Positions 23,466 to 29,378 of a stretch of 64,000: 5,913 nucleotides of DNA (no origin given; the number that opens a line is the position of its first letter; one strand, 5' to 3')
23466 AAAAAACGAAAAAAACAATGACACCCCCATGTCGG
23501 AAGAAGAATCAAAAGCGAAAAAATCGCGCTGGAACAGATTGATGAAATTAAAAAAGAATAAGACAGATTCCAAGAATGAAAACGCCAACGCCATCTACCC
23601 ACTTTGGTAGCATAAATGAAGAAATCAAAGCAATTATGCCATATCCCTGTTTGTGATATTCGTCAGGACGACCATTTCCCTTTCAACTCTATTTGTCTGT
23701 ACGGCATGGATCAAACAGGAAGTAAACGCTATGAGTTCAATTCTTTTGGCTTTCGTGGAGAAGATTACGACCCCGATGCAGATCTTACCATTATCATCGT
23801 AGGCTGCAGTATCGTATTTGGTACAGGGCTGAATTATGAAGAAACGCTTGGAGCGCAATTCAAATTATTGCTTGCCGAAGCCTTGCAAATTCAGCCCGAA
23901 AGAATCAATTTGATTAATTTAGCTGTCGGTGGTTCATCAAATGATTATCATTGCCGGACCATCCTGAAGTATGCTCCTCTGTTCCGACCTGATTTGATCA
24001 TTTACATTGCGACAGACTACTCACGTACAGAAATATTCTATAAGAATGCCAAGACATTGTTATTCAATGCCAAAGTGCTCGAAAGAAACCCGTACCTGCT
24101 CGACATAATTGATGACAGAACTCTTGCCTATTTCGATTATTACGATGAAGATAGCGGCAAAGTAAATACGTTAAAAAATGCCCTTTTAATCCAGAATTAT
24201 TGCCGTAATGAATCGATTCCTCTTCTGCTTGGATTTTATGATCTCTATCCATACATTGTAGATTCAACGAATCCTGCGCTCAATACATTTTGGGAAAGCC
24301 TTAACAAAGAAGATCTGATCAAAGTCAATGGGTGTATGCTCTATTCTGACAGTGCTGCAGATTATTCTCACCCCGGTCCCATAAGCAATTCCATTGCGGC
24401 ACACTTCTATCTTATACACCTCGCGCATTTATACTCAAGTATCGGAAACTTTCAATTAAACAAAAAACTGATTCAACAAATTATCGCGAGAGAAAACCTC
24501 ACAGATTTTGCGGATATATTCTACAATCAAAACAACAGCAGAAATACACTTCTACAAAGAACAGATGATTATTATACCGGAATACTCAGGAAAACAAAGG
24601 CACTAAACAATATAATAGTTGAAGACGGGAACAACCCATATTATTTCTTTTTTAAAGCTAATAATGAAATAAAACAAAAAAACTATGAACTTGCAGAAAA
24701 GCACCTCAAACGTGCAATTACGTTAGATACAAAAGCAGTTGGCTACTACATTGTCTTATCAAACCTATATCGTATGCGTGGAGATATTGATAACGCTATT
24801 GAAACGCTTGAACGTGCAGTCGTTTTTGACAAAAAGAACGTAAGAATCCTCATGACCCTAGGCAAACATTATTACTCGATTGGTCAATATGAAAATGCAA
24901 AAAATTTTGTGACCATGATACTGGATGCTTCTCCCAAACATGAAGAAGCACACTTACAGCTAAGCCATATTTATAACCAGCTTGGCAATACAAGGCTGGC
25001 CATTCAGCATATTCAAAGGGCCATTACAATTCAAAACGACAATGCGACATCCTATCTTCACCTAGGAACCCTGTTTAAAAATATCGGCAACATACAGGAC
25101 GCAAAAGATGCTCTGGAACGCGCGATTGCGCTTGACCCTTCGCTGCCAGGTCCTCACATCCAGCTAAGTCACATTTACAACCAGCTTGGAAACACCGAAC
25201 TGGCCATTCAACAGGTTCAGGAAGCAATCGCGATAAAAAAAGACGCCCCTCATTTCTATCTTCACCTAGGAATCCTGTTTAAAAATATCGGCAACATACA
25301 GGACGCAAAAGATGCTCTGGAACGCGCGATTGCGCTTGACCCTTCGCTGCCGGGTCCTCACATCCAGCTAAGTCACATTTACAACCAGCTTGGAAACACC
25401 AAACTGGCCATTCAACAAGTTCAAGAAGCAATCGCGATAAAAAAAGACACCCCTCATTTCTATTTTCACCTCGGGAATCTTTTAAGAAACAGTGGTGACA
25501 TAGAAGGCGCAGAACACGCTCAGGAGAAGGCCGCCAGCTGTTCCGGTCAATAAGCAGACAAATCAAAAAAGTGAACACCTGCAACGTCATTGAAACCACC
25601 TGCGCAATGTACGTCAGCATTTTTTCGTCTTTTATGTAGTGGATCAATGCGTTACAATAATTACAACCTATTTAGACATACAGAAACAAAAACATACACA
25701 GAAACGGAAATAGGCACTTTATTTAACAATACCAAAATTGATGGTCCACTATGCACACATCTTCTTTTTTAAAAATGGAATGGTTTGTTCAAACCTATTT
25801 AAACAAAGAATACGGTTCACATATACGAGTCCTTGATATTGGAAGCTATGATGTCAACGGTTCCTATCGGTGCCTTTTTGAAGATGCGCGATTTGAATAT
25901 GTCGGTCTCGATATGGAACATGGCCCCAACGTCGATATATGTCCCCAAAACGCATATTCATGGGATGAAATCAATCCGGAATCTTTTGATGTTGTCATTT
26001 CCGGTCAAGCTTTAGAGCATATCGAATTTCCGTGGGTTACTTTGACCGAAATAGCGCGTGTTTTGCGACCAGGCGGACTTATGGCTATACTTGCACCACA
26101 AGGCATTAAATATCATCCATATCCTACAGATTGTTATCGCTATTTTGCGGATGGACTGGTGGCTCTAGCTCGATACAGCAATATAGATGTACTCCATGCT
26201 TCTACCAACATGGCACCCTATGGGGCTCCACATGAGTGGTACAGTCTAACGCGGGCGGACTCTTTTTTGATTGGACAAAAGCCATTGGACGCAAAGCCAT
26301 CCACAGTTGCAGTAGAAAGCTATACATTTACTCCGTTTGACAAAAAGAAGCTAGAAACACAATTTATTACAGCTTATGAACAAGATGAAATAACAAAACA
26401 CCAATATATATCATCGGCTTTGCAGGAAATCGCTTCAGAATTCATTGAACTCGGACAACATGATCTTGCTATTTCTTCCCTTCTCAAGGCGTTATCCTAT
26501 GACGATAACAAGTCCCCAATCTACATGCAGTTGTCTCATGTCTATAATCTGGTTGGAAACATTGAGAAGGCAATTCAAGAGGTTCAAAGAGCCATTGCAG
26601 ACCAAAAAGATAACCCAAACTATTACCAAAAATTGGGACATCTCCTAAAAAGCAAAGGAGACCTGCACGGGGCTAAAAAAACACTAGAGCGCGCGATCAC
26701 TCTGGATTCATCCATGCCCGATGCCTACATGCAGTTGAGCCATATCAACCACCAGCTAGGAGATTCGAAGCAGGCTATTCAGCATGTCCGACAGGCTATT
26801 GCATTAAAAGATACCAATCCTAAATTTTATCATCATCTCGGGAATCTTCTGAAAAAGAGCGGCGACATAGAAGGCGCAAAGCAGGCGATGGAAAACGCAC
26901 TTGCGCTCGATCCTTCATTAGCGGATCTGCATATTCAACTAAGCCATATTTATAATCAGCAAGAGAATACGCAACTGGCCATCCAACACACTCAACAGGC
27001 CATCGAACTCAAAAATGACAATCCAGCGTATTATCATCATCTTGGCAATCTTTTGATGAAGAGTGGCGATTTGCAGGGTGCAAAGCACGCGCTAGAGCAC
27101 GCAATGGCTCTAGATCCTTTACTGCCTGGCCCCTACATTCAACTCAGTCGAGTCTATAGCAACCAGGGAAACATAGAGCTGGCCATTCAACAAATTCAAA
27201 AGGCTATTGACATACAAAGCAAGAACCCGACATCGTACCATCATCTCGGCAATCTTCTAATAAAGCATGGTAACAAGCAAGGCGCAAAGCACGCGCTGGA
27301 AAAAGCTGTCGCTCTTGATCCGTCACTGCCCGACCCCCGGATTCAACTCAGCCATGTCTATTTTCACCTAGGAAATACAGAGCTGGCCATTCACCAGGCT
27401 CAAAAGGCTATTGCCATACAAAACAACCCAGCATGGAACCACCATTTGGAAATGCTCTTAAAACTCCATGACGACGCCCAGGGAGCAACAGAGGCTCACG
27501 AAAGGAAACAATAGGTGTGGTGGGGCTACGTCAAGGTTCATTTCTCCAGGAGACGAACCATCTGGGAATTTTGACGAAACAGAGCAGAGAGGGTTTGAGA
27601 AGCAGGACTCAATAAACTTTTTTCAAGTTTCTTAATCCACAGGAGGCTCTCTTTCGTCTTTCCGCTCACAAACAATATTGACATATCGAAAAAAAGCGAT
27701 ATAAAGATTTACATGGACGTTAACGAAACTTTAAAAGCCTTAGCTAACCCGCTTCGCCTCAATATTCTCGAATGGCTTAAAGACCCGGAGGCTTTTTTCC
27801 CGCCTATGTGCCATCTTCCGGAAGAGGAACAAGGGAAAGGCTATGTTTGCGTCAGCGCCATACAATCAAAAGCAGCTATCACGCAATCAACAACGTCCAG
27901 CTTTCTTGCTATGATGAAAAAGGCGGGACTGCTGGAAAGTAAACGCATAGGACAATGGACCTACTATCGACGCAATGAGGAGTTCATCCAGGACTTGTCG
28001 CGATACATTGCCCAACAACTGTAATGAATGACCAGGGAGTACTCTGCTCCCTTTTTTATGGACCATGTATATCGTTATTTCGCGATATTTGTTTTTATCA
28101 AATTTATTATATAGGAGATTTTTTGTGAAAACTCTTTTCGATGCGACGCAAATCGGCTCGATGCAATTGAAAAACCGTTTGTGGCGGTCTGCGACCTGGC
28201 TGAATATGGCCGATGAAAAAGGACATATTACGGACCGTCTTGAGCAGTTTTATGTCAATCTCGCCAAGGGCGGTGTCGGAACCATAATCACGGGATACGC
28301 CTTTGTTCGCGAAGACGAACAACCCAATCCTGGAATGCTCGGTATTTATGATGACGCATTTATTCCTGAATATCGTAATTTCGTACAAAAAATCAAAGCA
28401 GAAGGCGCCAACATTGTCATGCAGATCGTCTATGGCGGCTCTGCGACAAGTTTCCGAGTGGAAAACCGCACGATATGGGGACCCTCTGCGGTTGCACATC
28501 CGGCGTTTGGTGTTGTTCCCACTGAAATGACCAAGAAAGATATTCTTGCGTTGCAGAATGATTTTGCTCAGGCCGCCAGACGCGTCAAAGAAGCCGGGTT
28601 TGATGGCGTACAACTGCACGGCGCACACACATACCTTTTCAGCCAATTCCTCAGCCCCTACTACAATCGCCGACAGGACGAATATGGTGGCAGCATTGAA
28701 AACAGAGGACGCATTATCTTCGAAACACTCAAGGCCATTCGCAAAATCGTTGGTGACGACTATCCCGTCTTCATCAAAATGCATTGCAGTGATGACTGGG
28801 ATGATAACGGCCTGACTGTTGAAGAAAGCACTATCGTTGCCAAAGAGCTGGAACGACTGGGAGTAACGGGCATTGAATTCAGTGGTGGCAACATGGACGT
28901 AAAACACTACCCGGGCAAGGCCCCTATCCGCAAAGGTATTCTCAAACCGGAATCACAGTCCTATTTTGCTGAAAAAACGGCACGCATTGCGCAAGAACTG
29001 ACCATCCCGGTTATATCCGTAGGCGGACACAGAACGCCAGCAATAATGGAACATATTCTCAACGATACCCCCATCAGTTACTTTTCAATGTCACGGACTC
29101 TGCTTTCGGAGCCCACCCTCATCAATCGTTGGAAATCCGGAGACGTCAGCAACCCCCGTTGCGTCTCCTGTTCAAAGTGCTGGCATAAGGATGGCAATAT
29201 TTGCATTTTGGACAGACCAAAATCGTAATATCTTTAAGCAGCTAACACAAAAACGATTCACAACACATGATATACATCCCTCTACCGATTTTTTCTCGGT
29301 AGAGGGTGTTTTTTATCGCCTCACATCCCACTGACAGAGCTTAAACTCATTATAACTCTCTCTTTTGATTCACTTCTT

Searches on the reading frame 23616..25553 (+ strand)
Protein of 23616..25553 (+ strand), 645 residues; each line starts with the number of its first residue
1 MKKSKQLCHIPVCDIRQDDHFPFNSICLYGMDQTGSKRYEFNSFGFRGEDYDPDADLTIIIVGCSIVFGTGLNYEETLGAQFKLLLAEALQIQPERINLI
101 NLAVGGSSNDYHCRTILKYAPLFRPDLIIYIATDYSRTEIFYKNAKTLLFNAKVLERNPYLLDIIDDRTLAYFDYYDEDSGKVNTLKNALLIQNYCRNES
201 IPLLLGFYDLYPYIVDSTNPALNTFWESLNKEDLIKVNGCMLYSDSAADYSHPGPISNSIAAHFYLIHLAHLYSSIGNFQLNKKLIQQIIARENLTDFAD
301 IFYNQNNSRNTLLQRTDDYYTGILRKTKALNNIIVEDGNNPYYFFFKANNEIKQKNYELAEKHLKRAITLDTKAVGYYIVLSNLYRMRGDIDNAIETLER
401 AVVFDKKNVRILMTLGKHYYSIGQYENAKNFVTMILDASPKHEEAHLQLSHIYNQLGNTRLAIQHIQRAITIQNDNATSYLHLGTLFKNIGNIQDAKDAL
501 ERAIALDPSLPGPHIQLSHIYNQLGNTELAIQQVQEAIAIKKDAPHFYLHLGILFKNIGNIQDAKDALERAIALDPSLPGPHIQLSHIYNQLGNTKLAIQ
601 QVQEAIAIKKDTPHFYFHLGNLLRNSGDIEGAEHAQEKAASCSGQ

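Call 38: search_protein_families(library=pfam, proteins=[window:23616-25553:+], max_evalue=0.00001)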
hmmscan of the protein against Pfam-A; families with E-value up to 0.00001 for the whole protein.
window:23616-25553:+ (645 aa): 23 families
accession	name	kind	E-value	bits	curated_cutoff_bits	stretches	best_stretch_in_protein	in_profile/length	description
PF13181.12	TPR_8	-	4.8e-42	139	25.7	0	477-509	1-33/34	Tetratricopeptide repeat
PF13414.12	TPR_11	-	1.8e-33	114.4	26.8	0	519-559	2-42/42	TPR repeat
PF07719.23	TPR_2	-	4.6e-33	111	27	0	547-577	3-33/34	Tetratricopeptide repeat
PF00515.34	TPR_1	-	2.7e-28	97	27.8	0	478-509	2-33/34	Tetratricopeptide repeat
PF13428.12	TPR_14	-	8.5e-25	85.2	23.5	0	378-417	4-43/44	Tetratricopeptide repeat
PF14559.12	TPR_19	-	2.8e-23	82.4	25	0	388-446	4-62/68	Tetratricopeptide repeat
PF13424.12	TPR_12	-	3.1e-22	79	30.1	0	445-507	5-75/77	Tetratricopeptide repeat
PF13431.12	TPR_17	-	1.8e-20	71.9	24.4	0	500-532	2-34/34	Tetratricopeptide repeat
PF13432.12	TPR_16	-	7.3e-18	65.1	32.7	0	348-404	4-60/65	Tetratricopeptide repeat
PF12569.14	NatA_aux_su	-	1.6e-16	60.8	33.3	0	342-434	193-285/515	N-terminal acetyltransferase A, auxiliary subunit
PF23914.1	TPR_CcmH_CycH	-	5.3e-16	59.3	42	0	352-443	61-155/158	Cytochrome c-type biogenesis protein H TPR domain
PF13374.12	TPR_10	-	7.5e-13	48.5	27.5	0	618-641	7-30/42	Tetratricopeptide repeat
PF13371.12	TPR_9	-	2.8e-12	46.9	35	0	518-577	2-61/73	Tetratricopeptide repeat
PF13174.12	TPR_6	-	3.7e-12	46.5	26.3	0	479-508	2-31/33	Tetratricopeptide repeat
PF13176.12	TPR_7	-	6.5e-12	45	27.9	0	381-407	5-33/36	Tetratricopeptide repeat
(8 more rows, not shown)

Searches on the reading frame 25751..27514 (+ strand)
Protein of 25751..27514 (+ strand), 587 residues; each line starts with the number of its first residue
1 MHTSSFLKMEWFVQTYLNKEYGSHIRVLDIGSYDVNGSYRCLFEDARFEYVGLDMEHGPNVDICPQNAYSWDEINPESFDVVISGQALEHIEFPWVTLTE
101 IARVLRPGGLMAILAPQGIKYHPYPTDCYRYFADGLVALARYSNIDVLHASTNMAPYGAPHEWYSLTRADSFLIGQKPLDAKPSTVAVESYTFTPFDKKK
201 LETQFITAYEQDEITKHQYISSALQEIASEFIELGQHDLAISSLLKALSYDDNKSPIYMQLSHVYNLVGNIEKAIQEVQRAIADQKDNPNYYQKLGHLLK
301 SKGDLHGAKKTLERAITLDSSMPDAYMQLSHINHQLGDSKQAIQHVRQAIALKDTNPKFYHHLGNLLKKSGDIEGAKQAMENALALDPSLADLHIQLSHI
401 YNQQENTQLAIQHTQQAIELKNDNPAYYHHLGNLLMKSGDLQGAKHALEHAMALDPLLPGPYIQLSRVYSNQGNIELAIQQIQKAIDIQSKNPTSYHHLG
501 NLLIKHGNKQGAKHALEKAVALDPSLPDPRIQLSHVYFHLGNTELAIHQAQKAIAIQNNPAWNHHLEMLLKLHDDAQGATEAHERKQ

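Call 38: search_protein_families(library=pfam, proteins=[window:25751-27514:+], max_evalue=0.00001)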
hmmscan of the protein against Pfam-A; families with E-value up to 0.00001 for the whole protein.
window:25751-27514:+ (587 aa): 26 families (the best 25 are shown)
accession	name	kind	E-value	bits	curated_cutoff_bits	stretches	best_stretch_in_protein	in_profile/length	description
PF13181.12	TPR_8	-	1.6e-56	184.1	25.7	0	291-320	3-32/34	Tetratricopeptide repeat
PF07719.23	TPR_2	-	2e-46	152.7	27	0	495-525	3-33/34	Tetratricopeptide repeat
PF13414.12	TPR_11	-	2.9e-40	136.1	26.8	2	399-439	2-42/42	TPR repeat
PF00515.34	TPR_1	-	1.4e-34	116.9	27.8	0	495-525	3-33/34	Tetratricopeptide repeat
PF14559.12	TPR_19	-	2e-33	115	25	2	232-294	2-64/68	Tetratricopeptide repeat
PF13431.12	TPR_17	-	2.1e-33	112.2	24.4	0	347-378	3-34/34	Tetratricopeptide repeat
PF13428.12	TPR_14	-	2.3e-27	93.1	23.5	0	358-397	2-41/44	Tetratricopeptide repeat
PF13424.12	TPR_12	-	1.8e-22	79.8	30.1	0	427-488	5-67/77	Tetratricopeptide repeat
PF13432.12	TPR_16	-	2.5e-21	76.2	32.7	0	295-357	3-65/65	Tetratricopeptide repeat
PF23914.1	TPR_CcmH_CycH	-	9e-19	68.3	42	0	244-352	39-150/158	Cytochrome c-type biogenesis protein H TPR domain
PF12569.14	NatA_aux_su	-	1.4e-18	67.6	33.3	1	251-320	185-257/515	N-terminal acetyltransferase A, auxiliary subunit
PF13374.12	TPR_10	-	4.4e-16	58.7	27.5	0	494-522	3-31/42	Tetratricopeptide repeat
PF13371.12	TPR_9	-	6e-16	58.7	35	0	398-456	2-60/73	Tetratricopeptide repeat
PF12895.13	ANAPC3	-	1.7e-10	41.5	27.2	0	270-347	4-80/82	Anaphase-promoting complex, cyclosome, subunit 3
PF13176.12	TPR_7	-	5.4e-10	39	27.9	0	395-424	3-32/36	Tetratricopeptide repeat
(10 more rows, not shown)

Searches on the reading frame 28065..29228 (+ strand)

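Call 38: search_protein_families(library=pfam, proteins=[window:28065-29228:+], max_evalue=0.00001)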
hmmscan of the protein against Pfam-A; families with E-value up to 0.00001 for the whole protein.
window:28065-29228:+ (387 aa): 1 family
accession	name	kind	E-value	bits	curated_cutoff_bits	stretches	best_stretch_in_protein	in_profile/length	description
PF00724.26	Oxidored_FMN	-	3.3e-62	211.2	27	1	24-359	2-338/342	NADH:flavin oxidoreductase / NADH oxidase family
